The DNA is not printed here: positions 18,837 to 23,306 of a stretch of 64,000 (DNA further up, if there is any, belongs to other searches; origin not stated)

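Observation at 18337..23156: Giant single-polypeptide ferredoxin–NfnB/GltD–NfnA/PyrK fusion flavoprotein followed by a stand-alone GAF protein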

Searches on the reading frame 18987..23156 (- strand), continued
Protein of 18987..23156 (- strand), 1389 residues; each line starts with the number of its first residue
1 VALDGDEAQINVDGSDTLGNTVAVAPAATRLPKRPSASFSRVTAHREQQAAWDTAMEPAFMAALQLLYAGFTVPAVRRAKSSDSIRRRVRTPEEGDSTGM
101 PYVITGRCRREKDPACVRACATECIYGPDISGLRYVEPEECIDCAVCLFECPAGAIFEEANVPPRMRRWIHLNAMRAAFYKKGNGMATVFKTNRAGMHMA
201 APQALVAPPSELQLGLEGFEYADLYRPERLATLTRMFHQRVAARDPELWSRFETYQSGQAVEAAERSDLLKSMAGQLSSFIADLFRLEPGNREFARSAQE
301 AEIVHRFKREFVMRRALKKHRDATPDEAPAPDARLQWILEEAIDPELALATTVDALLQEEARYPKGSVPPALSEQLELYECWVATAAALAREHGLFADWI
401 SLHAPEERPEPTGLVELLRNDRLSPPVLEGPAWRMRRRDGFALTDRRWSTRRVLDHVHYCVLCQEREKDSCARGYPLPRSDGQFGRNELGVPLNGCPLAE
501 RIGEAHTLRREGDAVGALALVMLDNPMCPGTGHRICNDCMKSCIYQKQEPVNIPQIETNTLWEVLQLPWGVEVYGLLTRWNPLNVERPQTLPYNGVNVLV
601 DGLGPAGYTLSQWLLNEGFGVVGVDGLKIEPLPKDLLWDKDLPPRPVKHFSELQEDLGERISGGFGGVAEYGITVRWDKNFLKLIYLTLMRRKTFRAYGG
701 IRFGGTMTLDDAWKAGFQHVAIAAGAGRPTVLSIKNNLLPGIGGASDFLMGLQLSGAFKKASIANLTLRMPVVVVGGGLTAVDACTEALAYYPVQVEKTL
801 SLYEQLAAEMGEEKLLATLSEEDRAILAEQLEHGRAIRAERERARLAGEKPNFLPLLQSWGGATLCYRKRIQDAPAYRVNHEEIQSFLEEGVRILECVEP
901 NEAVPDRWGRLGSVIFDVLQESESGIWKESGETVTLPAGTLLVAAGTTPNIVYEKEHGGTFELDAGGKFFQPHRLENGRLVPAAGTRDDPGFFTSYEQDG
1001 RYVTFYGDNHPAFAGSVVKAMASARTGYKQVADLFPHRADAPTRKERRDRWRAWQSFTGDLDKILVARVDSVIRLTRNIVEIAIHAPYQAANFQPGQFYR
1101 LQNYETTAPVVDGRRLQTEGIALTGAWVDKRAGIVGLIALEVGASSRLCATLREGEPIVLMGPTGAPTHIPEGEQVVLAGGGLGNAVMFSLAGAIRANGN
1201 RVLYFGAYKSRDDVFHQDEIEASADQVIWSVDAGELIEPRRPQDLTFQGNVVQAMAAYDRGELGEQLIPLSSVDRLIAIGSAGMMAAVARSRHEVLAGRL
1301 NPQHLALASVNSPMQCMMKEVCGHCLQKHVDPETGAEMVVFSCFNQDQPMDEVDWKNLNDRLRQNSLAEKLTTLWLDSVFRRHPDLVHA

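Call 57: predict_structure(alignment_id=A2)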
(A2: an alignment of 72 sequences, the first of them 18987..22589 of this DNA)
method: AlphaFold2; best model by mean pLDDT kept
length: 1200 residues; sequences in the alignment: 72
mean_pLDDT: 85.5   pTM: 0.89
mean pLDDT of the five models: 85.5, 85.3, 82.9, 82.5, 82.4
residues with pLDDT >= 90: 635; 70-90: 407; 50-70: 127; < 50: 31
segments of 3 or more residues with pLDDT < 50: 1-16, 276-281, 1130-1132
pLDDT, mean of each block of 10 residues (from residue 1): 30 45 82 94 97 98 94 88 97 96 94 93 92 80 82 91 94 92 92 91 85 79 80 83 87 82 90 59 52 58 67 87 95 82 54 58 82 94 96 95 95 90 95 92 92 91 89 72 72 92 95 89 95 71 72 84 83 85 90 91 94 96 95 95 98 97 95 95 79 84 94 92 95 89 95 76 71 83 86 85 82 85 78 88 79 85 96 96 91 95 89 90 89 87 94 87 94 81 94 83 94 95 90 96 91 95 96 95 95 88 95 92 54 48 54 64 79 75 92 85
secondary structure, 60 per line:
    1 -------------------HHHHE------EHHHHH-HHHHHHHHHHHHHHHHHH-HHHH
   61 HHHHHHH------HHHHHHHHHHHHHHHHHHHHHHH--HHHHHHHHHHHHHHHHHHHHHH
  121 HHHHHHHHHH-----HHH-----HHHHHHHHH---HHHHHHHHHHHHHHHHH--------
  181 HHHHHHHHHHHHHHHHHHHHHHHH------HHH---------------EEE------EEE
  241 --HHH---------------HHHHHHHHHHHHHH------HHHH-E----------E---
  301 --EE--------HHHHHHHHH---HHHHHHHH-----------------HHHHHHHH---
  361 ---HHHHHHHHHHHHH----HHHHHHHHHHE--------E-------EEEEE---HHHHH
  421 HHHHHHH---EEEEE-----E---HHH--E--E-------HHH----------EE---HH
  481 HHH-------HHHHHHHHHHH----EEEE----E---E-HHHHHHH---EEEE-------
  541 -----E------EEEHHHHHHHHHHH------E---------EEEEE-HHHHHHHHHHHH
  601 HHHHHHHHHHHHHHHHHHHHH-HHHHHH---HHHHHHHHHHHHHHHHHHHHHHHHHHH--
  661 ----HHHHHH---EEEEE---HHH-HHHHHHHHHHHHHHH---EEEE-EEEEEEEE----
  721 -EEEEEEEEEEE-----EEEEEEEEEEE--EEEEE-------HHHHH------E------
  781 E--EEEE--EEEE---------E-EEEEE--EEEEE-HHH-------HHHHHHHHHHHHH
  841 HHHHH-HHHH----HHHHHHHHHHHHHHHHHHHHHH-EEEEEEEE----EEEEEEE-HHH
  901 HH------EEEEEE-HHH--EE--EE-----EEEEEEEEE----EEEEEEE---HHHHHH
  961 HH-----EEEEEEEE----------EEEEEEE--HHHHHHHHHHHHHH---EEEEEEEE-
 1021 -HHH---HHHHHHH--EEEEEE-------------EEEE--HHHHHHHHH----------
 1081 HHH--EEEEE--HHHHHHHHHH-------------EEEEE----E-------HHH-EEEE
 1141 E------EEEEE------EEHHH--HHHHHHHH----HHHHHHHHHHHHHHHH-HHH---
elements in order (helices of 4 or more, strands of 3 or more residues): H20-23 H32-36 H38-55 H57-67 H74-96 H99-130 H144-152 H156-172 H181-204 E229-231 E238-240 H261-274 H281-284 H313-321 H325-332 H350-357 H364-376 H381-390 E408-412 H416-427 E431-435 H479-483 H491-501 E506-509 H520-526 E530-533 E553-555 H556-566 E583-587 H589-621 H623-628 H632-658 H665-670 E674-678 H686-700 E704-707 E709-716 E722-732 E738-748 E751-755 H763-767 E784-787 E790-793 E805-809 E812-816 H828-845 H847-850 H855-876 E878-885 E890-896 H898-902 E909-914 E932-940 E945-951 H955-962 E968-975 E986-992 H995-1008 E1012-1019 H1028-1034 E1037-1042 E1056-1059 H1062-1070 E1086-1090 H1093-1102 E1116-1120 E1137-1141 E1148-1152 H1166-1173 H1178-1193

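Call 60: fold_search(model_id=the predicted structure, library=pdb)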
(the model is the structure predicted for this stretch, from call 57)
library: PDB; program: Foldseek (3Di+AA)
matches with E <= 10: 1614; with E <= 0.001: 376
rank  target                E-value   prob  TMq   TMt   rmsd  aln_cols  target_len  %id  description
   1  5jca_L                1.3e-20  1.00  0.32  0.77   5.6       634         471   20  NADP(H) bound NADH-dependent Ferredoxin:NADP Oxidoreductase (NfnI) from Pyrococcus furiosus (released 2017-04-12)
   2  5jfc_L                5.7e-20  1.00  0.33  0.81   5.1       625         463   20  NADH-dependent Ferredoxin:NADP Oxidoreductase (NfnI) from Pyrococcus furiosus (released 2017-04-12)
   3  5vj7_A                6.3e-20  1.00  0.32  0.80   5.6       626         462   20  Ferredoxin NADP Oxidoreductase (Xfn) (released 2017-07-19)
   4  7m32_A                1.3e-17  1.00  0.30  0.36  30.0      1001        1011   14  Dihydropyrimidine Dehydrogenase (DPD) C671A Mutant Soaked with Uracil and NADPH Anaerobically (released 2021-06-09)
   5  9bov_A                1.5e-17  1.00  0.28  0.29  32.2      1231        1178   12  Structure of electron bifurcating Nfn-ABC complexed with NAD from Caldicellulosiruptor saccharolyticus (released 2025-03-05)
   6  1gte_B                1.6e-17  1.00  0.31  0.37  30.0       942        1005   14  DIHYDROPYRIMIDINE DEHYDROGENASE (DPD) FROM PIG, BINARY COMPLEX WITH 5-IODOURACIL (released 2002-04-11)
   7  8f6n_D                2.0e-17  1.00  0.31  0.37  29.9       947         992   14  Dihydropyrimidine Dehydrogenase (DPD) C671S Mutant Soaked with Thymine Quasi-Anaerobically (released 2023-02-01)
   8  8f6n_B                2.7e-17  1.00  0.32  0.37  29.9       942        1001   13  Dihydropyrimidine Dehydrogenase (DPD) C671S Mutant Soaked with Thymine Quasi-Anaerobically (released 2023-02-01)
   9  1h7w_D                2.8e-17  1.00  0.31  0.37  29.7       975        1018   13  Dihydropyrimidine dehydrogenase (DPD) from pig (released 2001-02-23)
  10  1h7w_B                3.1e-17  1.00  0.32  0.37  29.6       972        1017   14  Dihydropyrimidine dehydrogenase (DPD) from pig (released 2001-02-23)
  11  1h7w_A                4.0e-17  1.00  0.32  0.37  29.6       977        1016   13  Dihydropyrimidine dehydrogenase (DPD) from pig (released 2001-02-23)
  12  7m31_A                4.2e-17  1.00  0.31  0.36  29.3       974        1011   14  Dihydropyrimidine Dehydrogenase (DPD) C671S Mutant Soaked with Thymine and NADPH Anaerobically (released 2021-06-09)
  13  4ylf_B                4.4e-17  1.00  0.33  0.80   4.8       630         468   17  Insights into flavin-based electron bifurcation via the NADH-dependent reduced ferredoxin-NADP oxidoreductase structur (released 2015-07-08)
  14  7m31_D                4.6e-17  1.00  0.32  0.37  29.5       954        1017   13  Dihydropyrimidine Dehydrogenase (DPD) C671S Mutant Soaked with Thymine and NADPH Anaerobically (released 2021-06-09)
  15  1h7x_B                5.1e-17  1.00  0.30  0.35  30.1       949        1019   14  Dihydropyrimidine dehydrogenase (DPD) from pig, ternary complex of a mutant enzyme (C671A), NADPH and 5-fluorouracil (released 2001-02-23)
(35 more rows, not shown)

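Call 86: search_solved_structures(query=A2, max_evalue=0.00001, show_alignments=3)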
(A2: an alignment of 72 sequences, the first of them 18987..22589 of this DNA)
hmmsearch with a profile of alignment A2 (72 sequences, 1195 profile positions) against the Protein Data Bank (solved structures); distinct sequences matched with E-value up to 0.00001: 7.
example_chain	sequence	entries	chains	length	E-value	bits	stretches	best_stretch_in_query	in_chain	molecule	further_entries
5vj7_A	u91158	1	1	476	5.5e-22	80.4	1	668-775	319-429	Oxidoreductase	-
5jca_S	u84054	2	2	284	9e-22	79.7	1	875-1042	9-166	NADH-dependent Ferredoxin:NADP Oxidoreductase (NfnI) subunit beta | NADH-dependent Ferredoxin:NADP Oxidoreductase subunit beta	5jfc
4ylf_A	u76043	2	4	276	1e-19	72.9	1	876-1041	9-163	Dihydroorotate dehydrogenase B (NAD(+)), electron transfer subunit homolog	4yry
5jca_L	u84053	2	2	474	3.6e-19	71.1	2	668-775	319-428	NADH-dependent Ferredoxin:NADP Oxidoreductase (NfnI) subunit alpha | NADH-dependent Ferredoxin:NADP Oxidoreductase subunit alpha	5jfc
4ylf_B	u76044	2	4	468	4e-10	41.2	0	668-763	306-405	Dihydropyrimidine dehydrogenase subunit A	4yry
5vj7_B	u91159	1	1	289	2.1e-07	32.2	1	891-1018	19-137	Ferredoxin-NADP(+) reductase subunit alpha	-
8oh5_C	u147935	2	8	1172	4.1e-06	27.9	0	392-428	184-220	Formate dehydrogenase-O, major subunit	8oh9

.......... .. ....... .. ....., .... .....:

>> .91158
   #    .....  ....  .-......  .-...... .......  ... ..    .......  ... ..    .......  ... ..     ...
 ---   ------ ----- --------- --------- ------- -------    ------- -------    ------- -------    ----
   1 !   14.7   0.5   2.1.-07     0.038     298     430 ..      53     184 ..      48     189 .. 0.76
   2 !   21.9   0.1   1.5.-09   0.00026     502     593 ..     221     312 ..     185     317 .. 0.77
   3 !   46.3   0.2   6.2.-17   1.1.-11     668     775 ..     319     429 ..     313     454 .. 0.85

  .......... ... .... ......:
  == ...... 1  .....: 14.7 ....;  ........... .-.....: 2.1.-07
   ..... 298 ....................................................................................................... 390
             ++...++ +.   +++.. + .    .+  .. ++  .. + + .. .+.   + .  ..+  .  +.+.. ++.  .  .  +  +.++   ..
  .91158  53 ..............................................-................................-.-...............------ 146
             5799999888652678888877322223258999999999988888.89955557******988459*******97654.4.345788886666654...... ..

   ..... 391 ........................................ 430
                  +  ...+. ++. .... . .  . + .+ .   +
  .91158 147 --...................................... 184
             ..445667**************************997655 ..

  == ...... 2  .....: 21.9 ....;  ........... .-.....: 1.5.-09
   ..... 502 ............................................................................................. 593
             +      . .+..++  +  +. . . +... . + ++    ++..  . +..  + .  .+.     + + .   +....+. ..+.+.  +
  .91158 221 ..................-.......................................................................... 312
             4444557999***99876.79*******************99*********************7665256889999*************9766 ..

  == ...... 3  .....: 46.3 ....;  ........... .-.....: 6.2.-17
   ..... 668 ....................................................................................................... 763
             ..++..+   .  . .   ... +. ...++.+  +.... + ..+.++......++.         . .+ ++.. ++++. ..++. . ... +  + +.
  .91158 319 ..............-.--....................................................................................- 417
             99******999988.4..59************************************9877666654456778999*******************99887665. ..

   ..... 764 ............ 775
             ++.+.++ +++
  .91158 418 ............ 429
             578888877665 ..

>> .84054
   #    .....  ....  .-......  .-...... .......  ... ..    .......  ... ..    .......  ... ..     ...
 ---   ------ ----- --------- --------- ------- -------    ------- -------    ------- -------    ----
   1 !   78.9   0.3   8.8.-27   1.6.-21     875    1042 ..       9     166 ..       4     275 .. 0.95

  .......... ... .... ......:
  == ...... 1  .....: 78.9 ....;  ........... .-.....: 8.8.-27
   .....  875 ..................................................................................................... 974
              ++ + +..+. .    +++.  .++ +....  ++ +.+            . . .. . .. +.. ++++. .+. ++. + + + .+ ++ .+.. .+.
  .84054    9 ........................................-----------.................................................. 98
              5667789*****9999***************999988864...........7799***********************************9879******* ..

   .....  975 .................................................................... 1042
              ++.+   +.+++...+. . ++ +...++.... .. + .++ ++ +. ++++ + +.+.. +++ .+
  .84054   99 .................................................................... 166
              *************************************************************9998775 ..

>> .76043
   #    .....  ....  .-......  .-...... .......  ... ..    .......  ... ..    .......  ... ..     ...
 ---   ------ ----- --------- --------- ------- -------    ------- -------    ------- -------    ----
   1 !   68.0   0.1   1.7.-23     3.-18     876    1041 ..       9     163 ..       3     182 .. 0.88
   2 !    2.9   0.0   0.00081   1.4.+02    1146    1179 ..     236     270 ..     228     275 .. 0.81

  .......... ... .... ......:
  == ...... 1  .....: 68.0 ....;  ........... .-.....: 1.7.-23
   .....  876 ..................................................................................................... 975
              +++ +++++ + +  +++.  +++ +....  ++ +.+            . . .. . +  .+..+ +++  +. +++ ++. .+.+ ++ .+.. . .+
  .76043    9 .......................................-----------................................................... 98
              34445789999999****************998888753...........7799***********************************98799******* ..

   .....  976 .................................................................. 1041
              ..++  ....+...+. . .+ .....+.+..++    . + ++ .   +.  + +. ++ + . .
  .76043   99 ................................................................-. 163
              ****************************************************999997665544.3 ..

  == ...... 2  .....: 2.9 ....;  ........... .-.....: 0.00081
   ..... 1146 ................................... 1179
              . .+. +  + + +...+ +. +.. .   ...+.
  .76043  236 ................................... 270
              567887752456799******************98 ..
